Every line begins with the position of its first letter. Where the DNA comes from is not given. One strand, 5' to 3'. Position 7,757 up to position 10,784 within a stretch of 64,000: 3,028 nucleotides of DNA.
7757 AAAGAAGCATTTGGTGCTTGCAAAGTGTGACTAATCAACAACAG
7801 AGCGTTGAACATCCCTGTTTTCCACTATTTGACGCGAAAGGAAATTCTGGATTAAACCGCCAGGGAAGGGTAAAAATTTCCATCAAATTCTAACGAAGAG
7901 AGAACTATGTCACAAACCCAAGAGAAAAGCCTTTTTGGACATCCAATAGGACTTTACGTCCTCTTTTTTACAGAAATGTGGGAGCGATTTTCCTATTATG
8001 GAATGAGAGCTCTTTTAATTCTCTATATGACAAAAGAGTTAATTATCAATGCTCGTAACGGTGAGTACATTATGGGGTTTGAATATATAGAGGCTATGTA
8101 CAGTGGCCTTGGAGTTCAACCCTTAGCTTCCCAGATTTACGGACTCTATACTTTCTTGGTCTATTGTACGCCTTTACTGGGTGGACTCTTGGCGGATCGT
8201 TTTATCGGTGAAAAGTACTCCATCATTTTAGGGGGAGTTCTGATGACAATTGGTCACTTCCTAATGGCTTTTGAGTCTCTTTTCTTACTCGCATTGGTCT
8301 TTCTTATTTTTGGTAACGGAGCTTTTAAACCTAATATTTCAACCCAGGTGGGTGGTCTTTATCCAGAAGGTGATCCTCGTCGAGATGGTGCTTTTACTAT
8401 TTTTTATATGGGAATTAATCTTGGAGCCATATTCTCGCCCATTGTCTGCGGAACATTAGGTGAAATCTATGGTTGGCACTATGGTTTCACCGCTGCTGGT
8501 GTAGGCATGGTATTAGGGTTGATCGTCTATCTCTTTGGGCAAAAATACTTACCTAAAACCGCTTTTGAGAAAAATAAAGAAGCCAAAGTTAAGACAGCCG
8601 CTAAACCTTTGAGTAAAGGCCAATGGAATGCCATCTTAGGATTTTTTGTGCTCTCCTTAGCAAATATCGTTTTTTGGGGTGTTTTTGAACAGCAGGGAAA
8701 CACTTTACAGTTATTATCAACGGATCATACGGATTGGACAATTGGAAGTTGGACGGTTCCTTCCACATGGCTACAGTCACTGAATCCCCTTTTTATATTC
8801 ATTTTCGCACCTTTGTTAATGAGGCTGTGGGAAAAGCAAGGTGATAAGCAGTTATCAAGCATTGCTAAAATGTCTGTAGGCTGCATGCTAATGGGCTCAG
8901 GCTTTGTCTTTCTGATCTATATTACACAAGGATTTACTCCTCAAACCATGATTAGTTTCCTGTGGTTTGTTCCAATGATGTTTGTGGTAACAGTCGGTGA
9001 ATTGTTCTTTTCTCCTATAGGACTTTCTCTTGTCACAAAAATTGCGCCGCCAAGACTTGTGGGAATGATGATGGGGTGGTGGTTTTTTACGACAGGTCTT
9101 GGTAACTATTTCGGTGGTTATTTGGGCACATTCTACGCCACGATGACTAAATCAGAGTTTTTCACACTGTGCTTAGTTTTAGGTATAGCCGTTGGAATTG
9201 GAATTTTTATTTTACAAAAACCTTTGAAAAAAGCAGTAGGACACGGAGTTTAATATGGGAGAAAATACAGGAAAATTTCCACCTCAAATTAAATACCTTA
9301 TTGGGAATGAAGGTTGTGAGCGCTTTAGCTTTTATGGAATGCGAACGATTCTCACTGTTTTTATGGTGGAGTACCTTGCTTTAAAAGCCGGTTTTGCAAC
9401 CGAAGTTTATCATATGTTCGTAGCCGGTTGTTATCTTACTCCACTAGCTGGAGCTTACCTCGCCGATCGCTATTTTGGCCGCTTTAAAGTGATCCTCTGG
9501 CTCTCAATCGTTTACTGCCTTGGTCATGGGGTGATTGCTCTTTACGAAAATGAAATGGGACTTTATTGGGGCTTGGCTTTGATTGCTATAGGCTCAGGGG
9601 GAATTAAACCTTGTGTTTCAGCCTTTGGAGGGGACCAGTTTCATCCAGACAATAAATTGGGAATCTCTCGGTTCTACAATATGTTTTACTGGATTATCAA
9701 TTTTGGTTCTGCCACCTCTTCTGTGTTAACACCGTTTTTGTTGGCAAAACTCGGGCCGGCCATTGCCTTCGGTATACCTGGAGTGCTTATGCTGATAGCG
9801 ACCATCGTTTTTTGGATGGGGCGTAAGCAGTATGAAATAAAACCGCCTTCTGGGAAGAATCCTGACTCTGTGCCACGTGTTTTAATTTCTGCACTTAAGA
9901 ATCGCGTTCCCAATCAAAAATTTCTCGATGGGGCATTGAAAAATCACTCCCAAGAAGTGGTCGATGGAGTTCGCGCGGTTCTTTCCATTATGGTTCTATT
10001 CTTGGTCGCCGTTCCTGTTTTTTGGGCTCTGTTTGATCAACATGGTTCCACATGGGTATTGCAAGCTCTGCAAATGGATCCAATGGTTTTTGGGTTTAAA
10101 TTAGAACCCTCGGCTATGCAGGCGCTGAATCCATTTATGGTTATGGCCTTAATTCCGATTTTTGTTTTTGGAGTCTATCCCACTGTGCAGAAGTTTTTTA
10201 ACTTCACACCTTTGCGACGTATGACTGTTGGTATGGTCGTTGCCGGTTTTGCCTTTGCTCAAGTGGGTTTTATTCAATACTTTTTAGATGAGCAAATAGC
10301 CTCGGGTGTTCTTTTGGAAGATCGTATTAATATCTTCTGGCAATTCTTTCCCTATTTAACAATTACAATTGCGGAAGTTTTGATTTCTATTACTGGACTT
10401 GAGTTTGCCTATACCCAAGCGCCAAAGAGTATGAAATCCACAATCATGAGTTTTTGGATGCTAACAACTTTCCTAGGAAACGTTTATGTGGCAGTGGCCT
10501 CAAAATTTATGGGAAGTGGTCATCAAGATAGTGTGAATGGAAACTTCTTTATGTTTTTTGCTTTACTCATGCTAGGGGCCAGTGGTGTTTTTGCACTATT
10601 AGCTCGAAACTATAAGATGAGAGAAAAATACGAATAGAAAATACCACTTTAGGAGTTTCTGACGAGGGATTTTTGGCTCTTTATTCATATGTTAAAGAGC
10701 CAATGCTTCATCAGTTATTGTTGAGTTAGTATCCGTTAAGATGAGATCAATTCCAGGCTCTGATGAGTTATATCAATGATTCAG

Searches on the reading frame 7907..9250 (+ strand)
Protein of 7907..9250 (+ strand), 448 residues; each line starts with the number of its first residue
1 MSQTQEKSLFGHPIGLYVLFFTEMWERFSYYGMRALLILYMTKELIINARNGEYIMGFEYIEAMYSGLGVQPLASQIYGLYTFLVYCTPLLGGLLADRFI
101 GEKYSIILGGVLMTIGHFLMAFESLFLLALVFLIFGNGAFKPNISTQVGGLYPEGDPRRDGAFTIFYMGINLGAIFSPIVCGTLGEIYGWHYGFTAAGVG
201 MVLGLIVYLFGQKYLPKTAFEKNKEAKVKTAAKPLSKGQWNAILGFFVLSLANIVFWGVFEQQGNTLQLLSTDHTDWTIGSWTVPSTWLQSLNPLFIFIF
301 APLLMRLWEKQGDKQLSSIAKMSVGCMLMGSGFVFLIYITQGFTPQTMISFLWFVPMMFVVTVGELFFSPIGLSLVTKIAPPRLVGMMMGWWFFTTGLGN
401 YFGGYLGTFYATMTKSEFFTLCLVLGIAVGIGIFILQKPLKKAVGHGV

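Call 59: search_protein_families(library=pfam, proteins=[window:7907-9250:+], max_evalue=0.00001)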
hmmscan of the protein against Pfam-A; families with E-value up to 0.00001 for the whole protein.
window:7907-9250:+ (448 aa): 2 families
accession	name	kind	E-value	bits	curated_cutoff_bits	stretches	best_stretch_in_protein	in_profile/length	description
PF00854.27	PTR2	-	2.8e-63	214.6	27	2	106-229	4-139/392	POT family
PF07690.21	MFS_1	-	9.9e-28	97.5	33.4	1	63-337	22-286/347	Major Facilitator Superfamily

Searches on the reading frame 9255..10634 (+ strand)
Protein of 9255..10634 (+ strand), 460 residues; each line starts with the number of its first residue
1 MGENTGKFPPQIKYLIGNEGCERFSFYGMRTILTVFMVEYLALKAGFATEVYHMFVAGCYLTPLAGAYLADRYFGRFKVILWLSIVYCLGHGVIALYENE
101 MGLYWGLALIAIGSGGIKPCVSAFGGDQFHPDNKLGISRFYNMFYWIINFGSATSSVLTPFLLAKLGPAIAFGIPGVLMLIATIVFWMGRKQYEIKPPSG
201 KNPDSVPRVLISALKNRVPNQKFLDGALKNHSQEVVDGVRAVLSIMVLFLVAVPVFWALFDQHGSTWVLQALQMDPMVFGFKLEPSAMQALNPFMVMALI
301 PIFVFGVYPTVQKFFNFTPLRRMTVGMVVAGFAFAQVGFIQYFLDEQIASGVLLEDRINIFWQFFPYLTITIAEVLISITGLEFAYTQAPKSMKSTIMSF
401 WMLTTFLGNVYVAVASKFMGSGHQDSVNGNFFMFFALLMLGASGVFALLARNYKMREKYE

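Call 59: search_protein_families(library=pfam, proteins=[window:9255-10634:+], max_evalue=0.00001)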
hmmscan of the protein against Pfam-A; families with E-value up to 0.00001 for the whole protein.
window:9255-10634:+ (460 aa): 2 families
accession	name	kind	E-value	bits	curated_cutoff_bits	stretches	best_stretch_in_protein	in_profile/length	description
PF00854.27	PTR2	-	4.2e-88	296.3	27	1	77-420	1-380/392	POT family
PF07690.21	MFS_1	-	4.6e-17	62.4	33.4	1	24-410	6-344/347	Major Facilitator Superfamily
